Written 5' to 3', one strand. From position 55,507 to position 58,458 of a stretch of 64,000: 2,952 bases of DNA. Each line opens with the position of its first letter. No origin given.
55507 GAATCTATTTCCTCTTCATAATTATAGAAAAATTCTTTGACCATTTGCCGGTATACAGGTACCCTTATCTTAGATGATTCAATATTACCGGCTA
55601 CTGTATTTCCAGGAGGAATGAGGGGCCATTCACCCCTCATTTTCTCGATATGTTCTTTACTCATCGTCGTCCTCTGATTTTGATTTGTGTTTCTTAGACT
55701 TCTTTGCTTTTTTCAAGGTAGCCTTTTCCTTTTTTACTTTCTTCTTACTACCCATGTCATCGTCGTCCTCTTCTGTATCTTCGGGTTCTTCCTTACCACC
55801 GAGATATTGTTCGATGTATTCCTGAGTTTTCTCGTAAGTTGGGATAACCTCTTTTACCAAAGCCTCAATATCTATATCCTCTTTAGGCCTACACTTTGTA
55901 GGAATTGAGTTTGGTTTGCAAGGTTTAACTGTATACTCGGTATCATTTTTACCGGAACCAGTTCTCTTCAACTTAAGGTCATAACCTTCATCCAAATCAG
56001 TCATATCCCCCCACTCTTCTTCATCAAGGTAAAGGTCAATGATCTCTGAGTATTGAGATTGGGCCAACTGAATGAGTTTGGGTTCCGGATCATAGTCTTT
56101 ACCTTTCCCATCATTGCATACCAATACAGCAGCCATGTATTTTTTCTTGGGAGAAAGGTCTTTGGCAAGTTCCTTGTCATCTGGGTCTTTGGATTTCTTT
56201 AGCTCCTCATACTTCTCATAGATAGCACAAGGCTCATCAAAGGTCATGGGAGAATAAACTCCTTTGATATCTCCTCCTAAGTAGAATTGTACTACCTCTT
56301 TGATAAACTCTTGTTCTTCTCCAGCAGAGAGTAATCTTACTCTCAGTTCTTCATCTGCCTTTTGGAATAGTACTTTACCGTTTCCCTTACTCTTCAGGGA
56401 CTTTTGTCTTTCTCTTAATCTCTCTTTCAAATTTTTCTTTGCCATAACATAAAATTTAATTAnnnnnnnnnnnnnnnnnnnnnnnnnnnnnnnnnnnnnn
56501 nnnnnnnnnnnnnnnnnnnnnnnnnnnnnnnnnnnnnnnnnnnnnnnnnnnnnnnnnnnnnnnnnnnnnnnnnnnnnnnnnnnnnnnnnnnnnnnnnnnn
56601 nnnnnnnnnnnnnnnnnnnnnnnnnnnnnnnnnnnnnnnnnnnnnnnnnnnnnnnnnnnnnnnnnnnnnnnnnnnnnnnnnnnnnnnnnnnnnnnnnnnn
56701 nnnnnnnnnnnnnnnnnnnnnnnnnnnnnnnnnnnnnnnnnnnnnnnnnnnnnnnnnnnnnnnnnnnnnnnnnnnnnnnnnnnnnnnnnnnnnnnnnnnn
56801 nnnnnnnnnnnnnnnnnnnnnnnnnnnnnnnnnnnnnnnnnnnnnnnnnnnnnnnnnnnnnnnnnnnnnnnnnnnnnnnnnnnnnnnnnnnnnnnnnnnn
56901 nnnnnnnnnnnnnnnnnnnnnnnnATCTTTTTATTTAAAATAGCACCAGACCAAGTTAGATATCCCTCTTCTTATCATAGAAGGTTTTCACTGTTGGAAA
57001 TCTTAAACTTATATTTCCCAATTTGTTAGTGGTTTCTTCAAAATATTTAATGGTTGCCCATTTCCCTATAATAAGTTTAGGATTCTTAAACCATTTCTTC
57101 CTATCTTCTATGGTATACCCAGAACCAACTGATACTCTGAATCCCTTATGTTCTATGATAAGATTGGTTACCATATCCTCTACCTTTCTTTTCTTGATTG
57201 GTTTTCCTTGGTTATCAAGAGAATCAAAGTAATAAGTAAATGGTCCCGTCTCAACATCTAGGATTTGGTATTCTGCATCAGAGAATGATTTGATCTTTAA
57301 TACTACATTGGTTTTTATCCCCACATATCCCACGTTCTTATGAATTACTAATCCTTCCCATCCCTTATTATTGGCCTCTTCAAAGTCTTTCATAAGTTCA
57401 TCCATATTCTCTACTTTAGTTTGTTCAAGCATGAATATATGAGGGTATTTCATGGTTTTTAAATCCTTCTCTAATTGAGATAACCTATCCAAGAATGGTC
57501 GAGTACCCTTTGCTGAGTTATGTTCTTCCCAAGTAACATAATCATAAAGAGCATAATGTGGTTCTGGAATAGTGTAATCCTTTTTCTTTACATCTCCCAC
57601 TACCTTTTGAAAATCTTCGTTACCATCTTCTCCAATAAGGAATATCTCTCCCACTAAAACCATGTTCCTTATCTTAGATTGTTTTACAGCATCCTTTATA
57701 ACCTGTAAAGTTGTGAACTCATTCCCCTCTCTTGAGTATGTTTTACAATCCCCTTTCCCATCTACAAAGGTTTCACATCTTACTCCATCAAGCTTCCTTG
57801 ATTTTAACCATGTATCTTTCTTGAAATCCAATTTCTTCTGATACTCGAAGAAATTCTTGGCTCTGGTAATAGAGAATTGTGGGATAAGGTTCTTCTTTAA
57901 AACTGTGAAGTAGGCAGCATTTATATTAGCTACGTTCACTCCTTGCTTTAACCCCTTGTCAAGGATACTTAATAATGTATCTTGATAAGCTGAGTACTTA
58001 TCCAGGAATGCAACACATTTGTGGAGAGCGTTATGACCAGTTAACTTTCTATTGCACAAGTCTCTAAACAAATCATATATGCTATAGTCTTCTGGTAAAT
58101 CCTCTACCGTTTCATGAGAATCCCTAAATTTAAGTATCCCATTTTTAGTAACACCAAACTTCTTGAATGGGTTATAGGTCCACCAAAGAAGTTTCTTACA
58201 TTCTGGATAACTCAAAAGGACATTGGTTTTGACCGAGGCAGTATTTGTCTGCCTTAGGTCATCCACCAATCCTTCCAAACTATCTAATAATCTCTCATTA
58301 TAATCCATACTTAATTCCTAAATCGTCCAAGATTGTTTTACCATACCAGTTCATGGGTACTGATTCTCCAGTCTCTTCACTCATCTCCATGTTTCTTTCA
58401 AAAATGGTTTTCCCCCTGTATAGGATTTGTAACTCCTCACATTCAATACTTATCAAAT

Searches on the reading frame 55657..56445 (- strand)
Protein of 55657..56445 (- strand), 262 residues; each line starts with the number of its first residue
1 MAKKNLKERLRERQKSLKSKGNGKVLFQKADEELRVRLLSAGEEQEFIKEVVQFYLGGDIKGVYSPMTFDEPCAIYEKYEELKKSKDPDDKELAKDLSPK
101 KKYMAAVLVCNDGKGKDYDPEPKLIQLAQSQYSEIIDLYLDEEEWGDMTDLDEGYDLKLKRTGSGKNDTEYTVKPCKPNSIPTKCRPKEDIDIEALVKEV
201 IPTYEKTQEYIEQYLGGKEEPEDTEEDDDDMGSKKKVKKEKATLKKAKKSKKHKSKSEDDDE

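Call 20: search_protein_families(library=pfam, proteins=[window:55657-56445:-], max_evalue=0.01)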
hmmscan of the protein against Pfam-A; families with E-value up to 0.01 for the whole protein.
window:55657-56445:- (262 aa): 2 families
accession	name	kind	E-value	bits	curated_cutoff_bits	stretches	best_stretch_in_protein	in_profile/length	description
PF08804.16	gp32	-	1.2e-12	48.8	26.8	1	65-198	46-190/208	gp32 DNA binding protein like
PF23768.1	DUF7167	-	0.0077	16.7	24.4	0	128-150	12-32/60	Domain of unknown function (DUF7167)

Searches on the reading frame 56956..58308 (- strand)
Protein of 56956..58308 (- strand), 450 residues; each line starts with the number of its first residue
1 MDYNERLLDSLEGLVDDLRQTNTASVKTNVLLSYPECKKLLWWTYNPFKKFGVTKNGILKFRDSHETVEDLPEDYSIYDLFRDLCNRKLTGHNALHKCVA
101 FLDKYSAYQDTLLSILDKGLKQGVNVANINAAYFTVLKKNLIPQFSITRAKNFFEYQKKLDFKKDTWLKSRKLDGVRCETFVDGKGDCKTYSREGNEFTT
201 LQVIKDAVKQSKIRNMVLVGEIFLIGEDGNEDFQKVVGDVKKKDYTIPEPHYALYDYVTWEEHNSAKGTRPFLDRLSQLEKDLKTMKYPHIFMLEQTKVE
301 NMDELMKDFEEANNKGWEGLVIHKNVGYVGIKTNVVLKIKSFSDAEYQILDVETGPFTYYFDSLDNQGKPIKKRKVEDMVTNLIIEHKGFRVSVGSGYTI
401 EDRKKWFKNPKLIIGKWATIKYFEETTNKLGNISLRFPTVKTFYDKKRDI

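Call 9: search_protein_families(library=pfam, proteins=[window:56956-58308:-], max_evalue=0.01)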
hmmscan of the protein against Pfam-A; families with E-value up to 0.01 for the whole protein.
window:56956-58308:- (450 aa): 2 families
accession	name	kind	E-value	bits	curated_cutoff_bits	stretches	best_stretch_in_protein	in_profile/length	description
PF01068.26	DNA_ligase_A_M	-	5.8e-13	49.4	26.2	1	156-325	10-187/204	ATP dependent DNA ligase domain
PF14743.12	DNA_ligase_OB_2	-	3.8e-10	40.1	28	1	374-442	4-64/66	DNA ligase OB-like domain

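Call 10: search_protein_families(library=phrogs, proteins=[window:56956-58308:-], max_evalue=0.001)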
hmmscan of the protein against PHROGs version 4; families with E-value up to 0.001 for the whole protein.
window:56956-58308:- (450 aa): 1 family
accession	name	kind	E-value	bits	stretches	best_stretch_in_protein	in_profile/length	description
phrog_114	-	DNA, RNA and nucleotide metabolism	4.3e-63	214.9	1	17-448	97-502/634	ATP-dependent DNA ligase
